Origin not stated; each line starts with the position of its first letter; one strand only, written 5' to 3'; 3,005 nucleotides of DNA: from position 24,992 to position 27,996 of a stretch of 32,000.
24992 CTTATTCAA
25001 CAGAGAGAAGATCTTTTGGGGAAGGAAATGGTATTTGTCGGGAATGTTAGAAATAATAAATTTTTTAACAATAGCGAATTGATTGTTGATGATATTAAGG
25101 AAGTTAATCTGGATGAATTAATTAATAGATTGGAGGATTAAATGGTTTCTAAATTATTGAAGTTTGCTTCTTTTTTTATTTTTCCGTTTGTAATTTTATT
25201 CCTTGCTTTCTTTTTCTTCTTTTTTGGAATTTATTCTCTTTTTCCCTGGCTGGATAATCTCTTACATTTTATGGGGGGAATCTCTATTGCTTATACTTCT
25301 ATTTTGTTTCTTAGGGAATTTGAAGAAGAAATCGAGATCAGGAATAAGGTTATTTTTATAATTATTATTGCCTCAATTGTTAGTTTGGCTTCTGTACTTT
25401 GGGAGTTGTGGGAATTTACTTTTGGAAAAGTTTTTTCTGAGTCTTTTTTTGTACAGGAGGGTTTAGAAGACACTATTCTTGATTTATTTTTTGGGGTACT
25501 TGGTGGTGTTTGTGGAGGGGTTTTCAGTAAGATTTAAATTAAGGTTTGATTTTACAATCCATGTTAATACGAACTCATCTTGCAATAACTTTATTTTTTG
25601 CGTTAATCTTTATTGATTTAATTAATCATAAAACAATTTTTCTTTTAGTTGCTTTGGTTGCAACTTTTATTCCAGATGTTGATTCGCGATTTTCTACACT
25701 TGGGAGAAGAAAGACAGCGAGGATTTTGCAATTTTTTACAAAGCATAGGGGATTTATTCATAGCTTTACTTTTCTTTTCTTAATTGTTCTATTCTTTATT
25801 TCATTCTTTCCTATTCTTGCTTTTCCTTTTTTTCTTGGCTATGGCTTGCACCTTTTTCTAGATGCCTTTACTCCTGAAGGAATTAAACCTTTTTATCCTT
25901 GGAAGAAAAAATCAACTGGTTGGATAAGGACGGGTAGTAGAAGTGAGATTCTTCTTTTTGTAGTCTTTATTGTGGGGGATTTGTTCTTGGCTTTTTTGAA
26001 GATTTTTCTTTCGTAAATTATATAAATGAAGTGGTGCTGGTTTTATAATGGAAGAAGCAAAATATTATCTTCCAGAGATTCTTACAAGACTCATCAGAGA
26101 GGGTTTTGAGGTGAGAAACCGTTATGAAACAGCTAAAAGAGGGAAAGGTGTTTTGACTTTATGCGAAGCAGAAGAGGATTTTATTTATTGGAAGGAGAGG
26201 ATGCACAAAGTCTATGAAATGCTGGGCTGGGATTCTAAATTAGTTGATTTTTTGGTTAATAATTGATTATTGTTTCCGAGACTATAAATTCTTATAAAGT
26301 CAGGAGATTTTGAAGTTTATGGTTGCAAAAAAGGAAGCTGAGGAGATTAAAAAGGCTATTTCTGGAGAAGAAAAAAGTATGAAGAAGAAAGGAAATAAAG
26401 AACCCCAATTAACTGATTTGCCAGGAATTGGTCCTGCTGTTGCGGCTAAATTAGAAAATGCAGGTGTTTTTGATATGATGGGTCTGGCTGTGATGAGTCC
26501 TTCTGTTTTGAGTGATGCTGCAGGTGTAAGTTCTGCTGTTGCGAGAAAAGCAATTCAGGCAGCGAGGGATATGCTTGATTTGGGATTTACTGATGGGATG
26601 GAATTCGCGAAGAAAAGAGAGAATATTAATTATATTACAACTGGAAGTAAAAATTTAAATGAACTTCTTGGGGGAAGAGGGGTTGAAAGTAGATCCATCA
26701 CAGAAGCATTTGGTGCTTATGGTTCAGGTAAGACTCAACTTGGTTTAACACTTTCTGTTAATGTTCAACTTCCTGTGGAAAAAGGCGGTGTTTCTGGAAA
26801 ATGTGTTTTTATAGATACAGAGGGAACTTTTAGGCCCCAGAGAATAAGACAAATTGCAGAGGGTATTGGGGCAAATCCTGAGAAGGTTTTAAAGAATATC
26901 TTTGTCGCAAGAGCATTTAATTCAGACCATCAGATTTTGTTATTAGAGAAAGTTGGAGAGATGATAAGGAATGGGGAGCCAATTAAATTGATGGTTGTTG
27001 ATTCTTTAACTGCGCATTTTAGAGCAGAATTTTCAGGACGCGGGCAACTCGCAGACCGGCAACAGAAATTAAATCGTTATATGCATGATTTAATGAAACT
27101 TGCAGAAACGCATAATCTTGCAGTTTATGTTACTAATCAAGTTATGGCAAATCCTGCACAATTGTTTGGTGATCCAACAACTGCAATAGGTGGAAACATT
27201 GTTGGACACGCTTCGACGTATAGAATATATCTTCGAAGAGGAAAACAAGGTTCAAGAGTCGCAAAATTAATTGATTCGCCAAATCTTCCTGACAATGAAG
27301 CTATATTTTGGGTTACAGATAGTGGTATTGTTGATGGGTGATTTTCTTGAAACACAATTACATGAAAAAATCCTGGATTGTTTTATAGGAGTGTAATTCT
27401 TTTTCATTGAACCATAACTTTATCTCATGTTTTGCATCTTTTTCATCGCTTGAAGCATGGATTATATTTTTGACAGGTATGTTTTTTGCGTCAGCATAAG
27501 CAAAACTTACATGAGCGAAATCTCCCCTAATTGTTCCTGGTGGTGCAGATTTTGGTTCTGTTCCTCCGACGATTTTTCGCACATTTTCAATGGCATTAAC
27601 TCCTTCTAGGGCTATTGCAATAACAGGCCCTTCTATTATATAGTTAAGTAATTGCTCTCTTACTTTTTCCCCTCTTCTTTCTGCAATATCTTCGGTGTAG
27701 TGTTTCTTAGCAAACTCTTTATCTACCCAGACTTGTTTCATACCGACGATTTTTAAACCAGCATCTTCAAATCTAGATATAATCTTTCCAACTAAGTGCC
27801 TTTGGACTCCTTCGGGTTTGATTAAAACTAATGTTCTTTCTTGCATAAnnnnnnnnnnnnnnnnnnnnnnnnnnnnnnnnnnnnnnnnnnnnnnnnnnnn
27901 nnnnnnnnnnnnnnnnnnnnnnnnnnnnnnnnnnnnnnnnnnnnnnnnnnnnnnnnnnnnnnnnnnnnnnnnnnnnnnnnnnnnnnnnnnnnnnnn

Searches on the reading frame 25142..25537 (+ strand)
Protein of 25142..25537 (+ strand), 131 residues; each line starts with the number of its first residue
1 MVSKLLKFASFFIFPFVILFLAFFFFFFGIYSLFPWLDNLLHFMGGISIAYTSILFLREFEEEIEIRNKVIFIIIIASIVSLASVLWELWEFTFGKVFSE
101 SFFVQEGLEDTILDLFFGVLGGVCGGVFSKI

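Call 15: search_protein_families(library=pfam, proteins=[window:25142-25537:+], max_evalue=0.01)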
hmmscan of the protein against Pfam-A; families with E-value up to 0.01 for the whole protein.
window:25142-25537:+ (131 aa): 1 family
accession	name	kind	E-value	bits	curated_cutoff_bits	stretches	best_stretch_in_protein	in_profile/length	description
PF09997.14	DUF2238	-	0.0029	17.9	26.4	1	38-115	60-137/140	Predicted membrane protein (DUF2238)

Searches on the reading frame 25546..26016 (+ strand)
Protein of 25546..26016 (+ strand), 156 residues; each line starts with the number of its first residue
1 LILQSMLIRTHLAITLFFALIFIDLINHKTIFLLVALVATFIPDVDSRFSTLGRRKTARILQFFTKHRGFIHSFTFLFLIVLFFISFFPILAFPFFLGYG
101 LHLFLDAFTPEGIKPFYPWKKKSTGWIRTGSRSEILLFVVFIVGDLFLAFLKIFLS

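Call 15: search_protein_families(library=pfam, proteins=[window:25546-26016:+], max_evalue=0.01)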
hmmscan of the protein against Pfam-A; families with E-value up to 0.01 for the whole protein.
window:25546-26016:+ (156 aa): 1 family
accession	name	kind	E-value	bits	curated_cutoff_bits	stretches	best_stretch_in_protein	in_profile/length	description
PF04307.19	YdjM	-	1.5e-22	80.3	29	1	6-137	1-139/176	YdjM inner membrane protein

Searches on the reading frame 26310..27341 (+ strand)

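Call 15: search_protein_families(library=pfam, proteins=[window:26310-27341:+], max_evalue=0.01)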
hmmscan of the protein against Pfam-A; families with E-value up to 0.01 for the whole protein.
window:26310-27341:+ (343 aa): 6 families
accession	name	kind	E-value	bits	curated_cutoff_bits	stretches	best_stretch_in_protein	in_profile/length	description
PF08423.17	Rad51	-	5e-90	301.5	22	1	102-342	1-243/244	Rad51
PF00154.27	RecA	-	3.5e-16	59.9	27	1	97-313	20-223/262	recA bacterial DNA recombination protein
PF14520.12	HHH_5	-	2e-07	31.8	27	1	33-87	3-57/57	Helix-hairpin-helix domain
PF06745.19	ATPase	-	4.7e-05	23.3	26.6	1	110-237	2-132/231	KaiC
PF11731.14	Cdd1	-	0.0014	19.2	25.5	1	33-70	7-44/86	Pathogenicity locus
PF11798.14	IMS_HHH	-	0.0044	17.6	24.4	0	34-53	13-32/32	IMS family HHH motif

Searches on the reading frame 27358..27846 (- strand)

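Call 15: search_protein_families(library=pfam, proteins=[window:27358-27846:-], max_evalue=0.01)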
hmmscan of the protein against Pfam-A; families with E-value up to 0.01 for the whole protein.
window:27358-27846:- (162 aa): 1 family
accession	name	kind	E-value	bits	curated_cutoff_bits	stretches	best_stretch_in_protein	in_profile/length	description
PF00334.24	NDK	-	2.6e-43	147.6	27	1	3-150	1-134/135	Nucleoside diphosphate kinase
